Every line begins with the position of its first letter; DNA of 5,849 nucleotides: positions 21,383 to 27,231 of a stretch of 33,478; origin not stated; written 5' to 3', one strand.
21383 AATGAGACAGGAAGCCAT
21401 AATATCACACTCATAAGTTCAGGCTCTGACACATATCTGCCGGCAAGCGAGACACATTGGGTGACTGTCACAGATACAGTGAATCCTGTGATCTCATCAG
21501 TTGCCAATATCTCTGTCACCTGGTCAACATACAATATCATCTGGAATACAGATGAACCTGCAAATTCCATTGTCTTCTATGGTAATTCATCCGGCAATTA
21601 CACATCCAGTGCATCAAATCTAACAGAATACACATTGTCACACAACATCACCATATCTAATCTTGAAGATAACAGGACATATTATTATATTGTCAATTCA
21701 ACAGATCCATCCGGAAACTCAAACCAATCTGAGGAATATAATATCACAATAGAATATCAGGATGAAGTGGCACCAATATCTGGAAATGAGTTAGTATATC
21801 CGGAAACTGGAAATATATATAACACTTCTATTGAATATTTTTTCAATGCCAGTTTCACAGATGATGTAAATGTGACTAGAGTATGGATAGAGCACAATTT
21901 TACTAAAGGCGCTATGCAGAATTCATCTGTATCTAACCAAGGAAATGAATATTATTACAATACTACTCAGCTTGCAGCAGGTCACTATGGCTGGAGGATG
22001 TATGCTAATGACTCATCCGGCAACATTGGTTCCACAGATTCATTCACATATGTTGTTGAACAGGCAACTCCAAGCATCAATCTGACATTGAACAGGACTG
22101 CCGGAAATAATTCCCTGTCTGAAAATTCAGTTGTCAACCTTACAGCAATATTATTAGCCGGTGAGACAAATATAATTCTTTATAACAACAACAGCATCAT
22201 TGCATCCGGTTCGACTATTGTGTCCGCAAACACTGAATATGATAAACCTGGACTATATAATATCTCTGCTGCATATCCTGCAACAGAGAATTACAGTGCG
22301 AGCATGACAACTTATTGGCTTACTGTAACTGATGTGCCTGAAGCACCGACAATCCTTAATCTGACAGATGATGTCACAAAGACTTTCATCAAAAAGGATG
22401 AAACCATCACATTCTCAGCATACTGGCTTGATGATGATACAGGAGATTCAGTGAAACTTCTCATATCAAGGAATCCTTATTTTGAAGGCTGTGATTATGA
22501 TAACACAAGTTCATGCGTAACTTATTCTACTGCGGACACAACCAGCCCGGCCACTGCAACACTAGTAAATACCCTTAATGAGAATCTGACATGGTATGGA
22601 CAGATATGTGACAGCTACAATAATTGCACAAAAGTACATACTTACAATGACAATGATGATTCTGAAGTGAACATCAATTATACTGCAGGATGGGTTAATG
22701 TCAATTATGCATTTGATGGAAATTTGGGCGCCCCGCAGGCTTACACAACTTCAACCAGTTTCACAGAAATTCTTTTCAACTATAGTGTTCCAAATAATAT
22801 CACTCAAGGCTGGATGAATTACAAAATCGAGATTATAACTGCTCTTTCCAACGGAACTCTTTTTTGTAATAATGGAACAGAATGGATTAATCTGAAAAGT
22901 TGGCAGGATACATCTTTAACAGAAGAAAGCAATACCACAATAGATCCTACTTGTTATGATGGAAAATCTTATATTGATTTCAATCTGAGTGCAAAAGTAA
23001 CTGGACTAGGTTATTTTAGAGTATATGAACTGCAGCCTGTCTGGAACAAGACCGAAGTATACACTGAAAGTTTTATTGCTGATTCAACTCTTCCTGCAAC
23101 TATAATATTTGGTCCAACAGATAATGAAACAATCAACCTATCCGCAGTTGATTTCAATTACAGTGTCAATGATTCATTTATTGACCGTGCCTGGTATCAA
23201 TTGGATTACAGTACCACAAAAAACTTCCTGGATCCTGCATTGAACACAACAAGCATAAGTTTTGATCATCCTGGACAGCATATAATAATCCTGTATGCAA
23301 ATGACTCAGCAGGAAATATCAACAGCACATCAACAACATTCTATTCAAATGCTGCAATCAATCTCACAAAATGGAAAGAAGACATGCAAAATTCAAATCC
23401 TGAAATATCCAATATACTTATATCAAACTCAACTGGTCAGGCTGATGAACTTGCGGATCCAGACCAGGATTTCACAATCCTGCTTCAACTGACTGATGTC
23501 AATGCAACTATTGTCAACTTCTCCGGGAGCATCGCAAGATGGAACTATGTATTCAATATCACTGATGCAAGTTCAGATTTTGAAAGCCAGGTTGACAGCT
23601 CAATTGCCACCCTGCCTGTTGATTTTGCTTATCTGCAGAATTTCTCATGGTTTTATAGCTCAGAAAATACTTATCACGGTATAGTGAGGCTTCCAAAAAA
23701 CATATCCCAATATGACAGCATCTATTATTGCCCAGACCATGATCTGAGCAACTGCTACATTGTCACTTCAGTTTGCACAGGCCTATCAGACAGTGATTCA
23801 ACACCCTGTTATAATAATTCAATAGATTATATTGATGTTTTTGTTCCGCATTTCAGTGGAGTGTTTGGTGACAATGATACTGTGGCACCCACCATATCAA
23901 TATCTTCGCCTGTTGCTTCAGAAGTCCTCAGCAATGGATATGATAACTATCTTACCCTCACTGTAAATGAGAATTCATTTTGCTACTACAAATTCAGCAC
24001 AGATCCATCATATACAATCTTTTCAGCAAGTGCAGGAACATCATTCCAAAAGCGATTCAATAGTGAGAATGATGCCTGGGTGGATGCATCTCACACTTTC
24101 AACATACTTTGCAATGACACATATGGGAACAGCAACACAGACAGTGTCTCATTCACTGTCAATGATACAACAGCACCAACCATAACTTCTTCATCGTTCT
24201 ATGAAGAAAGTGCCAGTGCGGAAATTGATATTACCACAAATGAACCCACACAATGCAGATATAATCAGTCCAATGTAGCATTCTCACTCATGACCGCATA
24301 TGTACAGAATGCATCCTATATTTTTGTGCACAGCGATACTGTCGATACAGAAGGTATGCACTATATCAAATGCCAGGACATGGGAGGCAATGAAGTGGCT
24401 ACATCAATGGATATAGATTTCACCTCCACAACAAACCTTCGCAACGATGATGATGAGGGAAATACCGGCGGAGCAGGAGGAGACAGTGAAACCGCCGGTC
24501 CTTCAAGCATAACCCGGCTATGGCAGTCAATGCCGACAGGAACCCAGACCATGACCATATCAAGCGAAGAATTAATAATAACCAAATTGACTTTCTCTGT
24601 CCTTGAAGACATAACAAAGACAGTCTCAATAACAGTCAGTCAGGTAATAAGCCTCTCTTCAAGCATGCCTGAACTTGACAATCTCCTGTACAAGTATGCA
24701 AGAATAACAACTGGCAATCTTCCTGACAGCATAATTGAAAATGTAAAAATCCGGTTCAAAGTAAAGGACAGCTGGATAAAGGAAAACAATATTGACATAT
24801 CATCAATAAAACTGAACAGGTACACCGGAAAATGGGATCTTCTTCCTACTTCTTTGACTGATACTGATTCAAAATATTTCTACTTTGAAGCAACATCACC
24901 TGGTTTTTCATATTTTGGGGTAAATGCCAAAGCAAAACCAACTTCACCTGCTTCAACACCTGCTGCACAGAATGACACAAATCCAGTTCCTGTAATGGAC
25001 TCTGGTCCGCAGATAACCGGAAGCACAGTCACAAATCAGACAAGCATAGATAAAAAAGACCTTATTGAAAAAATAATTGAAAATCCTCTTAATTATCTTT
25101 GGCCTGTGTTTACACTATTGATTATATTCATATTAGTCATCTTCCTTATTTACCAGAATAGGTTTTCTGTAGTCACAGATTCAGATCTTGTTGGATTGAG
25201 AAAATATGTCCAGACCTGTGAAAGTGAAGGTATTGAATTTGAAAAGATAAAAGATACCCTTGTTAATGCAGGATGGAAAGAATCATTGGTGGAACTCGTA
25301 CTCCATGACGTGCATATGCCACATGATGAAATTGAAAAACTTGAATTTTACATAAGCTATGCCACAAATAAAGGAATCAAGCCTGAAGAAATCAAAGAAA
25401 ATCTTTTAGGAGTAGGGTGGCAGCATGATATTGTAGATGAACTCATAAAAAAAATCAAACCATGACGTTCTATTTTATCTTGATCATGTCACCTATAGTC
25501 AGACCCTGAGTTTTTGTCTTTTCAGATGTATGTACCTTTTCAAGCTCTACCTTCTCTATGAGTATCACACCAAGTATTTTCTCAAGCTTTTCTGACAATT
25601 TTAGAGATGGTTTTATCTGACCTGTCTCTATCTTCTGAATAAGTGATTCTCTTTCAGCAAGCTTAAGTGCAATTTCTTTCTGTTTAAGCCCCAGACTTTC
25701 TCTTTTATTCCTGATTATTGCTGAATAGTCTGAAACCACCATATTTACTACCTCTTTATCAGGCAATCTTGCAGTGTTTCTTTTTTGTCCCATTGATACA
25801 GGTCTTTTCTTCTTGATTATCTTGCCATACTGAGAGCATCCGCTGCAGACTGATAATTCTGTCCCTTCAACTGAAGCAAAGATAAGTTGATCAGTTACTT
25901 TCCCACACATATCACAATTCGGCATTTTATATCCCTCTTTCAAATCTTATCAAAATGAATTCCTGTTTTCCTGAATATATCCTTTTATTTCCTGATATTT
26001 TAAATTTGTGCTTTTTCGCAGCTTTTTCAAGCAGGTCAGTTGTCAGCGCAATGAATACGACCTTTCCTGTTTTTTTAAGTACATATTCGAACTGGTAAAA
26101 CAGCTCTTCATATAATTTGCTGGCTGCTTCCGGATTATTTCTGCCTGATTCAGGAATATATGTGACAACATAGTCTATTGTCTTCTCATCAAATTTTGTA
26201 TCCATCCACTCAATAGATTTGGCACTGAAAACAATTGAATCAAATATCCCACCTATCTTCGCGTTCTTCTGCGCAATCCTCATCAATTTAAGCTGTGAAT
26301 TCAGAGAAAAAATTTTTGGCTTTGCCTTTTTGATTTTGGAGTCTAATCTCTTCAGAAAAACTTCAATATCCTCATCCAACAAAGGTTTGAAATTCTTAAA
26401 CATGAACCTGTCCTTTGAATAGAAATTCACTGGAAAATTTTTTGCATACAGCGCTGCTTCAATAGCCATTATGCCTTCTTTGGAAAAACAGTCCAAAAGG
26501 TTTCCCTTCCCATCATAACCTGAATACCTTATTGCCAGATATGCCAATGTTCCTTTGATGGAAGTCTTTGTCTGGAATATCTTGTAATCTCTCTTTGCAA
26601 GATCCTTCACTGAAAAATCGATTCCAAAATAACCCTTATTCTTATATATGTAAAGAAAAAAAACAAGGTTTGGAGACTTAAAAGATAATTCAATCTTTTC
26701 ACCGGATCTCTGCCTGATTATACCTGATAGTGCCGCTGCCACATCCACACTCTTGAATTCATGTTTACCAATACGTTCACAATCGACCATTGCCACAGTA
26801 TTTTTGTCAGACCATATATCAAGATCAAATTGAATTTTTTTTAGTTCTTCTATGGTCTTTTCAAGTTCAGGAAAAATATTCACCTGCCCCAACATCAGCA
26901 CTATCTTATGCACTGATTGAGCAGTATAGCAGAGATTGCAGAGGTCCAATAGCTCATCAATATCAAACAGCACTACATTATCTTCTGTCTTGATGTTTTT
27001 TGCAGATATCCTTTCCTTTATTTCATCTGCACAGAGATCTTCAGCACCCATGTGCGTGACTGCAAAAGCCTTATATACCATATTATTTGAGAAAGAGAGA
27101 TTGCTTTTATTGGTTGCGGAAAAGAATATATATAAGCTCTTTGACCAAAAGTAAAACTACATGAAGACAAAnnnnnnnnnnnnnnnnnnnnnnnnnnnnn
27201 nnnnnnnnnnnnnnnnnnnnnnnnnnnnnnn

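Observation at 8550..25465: Candidate integrated 'giant surface protein + tailoring' island (glycosylation, glycan synthesis, disulfide handling)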

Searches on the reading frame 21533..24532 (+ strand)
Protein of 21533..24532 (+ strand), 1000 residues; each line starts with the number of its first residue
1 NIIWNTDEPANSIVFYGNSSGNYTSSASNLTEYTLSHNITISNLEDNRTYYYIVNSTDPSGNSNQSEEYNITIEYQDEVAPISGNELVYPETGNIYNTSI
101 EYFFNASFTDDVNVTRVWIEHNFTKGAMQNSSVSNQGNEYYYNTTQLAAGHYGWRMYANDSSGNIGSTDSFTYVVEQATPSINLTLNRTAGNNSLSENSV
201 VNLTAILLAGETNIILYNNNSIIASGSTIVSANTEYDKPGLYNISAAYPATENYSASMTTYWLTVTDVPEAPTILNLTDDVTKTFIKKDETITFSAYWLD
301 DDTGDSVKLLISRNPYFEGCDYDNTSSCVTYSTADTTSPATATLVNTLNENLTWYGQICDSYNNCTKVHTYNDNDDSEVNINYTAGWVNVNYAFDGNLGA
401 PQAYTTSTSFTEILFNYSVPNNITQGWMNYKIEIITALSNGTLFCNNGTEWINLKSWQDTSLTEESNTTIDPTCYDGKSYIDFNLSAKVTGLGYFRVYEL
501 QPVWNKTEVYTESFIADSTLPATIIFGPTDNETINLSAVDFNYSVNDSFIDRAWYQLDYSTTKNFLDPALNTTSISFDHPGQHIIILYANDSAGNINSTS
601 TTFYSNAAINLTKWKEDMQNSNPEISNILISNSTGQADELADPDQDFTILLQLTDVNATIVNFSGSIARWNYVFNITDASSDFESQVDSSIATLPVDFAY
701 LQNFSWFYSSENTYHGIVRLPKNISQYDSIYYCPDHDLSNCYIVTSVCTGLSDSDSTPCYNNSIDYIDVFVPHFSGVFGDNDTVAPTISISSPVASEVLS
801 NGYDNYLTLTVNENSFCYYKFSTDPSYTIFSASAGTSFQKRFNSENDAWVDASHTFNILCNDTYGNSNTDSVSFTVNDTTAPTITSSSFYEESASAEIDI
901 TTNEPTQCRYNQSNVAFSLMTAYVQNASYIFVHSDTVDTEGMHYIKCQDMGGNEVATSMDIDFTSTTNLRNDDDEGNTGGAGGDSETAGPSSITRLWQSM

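Call 84: search_protein_families(library=pfam, proteins=[window:21533-24532:+], max_evalue=1)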
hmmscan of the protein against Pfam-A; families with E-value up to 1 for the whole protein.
window:21533-24532:+ (1000 aa): 3 families
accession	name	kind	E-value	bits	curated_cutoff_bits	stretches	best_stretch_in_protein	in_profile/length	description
PF16656.11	Pur_ac_phosph_N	-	5.3e-07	30.5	30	1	2-72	17-92/93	Purple acid Phosphatase, N-terminal domain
PF19077.6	Big_13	-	3e-06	28.1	27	1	111-175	37-100/102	Bacterial Ig-like domain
PF13754.12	Big_3_4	-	0.0024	18.2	27.3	1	573-605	26-58/106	Domain of unknown function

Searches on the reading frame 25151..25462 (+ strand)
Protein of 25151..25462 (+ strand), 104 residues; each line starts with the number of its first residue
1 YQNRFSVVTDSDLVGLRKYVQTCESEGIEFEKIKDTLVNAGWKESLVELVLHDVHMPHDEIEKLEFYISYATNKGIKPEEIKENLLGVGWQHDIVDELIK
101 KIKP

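Call 84: search_protein_families(library=pfam, proteins=[window:25151-25462:+], max_evalue=1)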
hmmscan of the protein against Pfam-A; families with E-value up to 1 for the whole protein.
window:25151-25462:+ (104 aa): 1 family
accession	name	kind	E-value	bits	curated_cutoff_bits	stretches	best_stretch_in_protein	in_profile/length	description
PF12106.13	Colicin_E5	-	0.11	13.2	25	0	31-54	7-30/88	Colicin E5 ribonuclease domain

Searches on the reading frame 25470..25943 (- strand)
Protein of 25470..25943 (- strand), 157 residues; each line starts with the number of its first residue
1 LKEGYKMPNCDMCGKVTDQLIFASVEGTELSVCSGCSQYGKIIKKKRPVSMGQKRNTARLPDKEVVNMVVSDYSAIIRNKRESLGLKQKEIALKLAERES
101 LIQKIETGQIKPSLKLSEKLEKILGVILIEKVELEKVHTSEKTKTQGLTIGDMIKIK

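Call 5: search_protein_families(library=pfam, proteins=[window:25470-25943:-], max_evalue=0.01)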
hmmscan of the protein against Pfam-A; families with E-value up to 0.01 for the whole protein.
window:25470-25943:- (157 aa): 6 families
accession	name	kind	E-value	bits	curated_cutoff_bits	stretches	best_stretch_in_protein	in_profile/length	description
PF01381.28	HTH_3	-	2.3e-08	34.4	23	1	77-126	1-50/55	Helix-turn-helix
PF24250.1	HVO_2718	-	1.1e-06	29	30.3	1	9-44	17-52/173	Transcription regulator HVO_2718-like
PF24734.1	DUF7685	-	0.0026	18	27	1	10-36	2-31/43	Domain of unknown function (DUF7685)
PF12844.13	HTH_19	-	0.0029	17.9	30.2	1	77-124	4-48/64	Helix-turn-helix domain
PF13560.12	HTH_31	-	0.0053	17.5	27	1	78-126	7-56/64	Helix-turn-helix domain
PF13413.12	HTH_25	-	0.0076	16.5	24.6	0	77-111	2-36/62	Helix-turn-helix domain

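Call 10: search_protein_families(library=ncbifam, proteins=[window:25470-25943:-], max_evalue=0.1)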
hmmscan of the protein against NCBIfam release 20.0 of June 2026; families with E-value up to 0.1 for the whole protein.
window:25470-25943:- (157 aa): 9 families
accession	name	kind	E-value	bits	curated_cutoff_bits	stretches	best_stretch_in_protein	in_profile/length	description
TIGR00270.2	TIGR00270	equivalog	5.6e-38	130.3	110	1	9-157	1-159/159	multiprotein bridging factor aMBF1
TIGR03070.1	couple_hipB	subfamily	4e-05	23.5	71.65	1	74-120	4-50/58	type II toxin-antitoxin system Y4mF family antitoxin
TIGR03830.1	CxxCG_CxxCG_HTH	subfamily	0.00029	20.6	61.8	1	64-118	59-111/127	type II TA system antitoxin MqsA family protein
NF041951.1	phage_RstR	subfamily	0.00069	19.9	80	1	75-127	5-57/108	RstR family transcriptional repressor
NF003162.0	PRK04140.1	equivalog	0.0024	17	263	1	75-145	129-199/317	transcriptional regulator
NF041493.1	MobT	equivalog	0.014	14.3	600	1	77-124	1-48/383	MobT family relaxase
NF008109.0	PRK10856.1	equivalog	0.035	13.8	208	1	75-114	17-56/334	cytoskeleton protein RodZ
TIGR02612.1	mob_myst_A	hypoth_equivalog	0.04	13.8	122.6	1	69-117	22-70/150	mobile mystery protein A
NF007408.0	PRK09943.1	equivalog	0.063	12.8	211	0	78-131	13-66/185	HTH-type transcriptional regulator PuuR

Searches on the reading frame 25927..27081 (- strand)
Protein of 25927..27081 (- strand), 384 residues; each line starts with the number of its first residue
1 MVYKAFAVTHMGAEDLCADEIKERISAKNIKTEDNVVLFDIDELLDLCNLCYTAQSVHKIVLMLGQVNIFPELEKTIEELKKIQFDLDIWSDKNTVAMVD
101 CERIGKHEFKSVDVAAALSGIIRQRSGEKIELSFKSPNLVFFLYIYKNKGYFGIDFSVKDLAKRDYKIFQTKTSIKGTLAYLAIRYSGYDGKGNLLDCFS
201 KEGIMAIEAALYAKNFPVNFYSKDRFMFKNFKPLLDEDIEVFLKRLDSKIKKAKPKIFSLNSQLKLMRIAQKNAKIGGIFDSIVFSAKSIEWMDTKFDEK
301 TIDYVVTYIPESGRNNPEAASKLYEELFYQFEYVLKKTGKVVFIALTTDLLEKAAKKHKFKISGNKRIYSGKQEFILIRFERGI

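Call 5: search_protein_families(library=pfam, proteins=[window:25927-27081:-], max_evalue=0.01)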
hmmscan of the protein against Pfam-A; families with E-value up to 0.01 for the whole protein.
window:25927-27081:- (384 aa): 2 families
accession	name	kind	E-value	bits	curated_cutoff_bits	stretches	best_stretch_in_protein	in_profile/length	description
PF01170.24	UPF0020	-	3.4e-17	63.2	22.3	1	164-369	1-190/197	RMKL-like, methyltransferase domain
PF22020.1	RlmL_1st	-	0.0029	18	27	1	5-42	2-37/55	RlmL ferredoxin-like domain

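Call 10: search_protein_families(library=ncbifam, proteins=[window:25927-27081:-], max_evalue=0.1)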
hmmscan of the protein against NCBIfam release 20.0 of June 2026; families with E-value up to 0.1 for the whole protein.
window:25927-27081:- (384 aa): 4 families
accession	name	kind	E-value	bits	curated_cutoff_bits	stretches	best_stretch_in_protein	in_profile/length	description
NF040721.1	Trm14_Arch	equivalog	3e-36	125.3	280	1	5-372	3-361/370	tRNA (guanine(6)-N2)-methyltransferase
NF008748.0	PRK11783.1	equivalog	2.8e-23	82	466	1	3-345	4-350/704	bifunctional 23S rRNA (guanine(2069)-N(7))-methyltransferase RlmK/23S rRNA (guanine(2445)-N(2))-methyltransferase RlmL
NF040850.1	Trm14_Thcoccales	equivalog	7.1e-15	54.8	480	2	54-213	72-239/365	tRNA (guanine(6)-N2)-methyltransferase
TIGR01177.1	TIGR01177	hypoth_equivalog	1e-08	34.9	316.55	2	75-211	64-202/330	TIGR01177 family methyltransferase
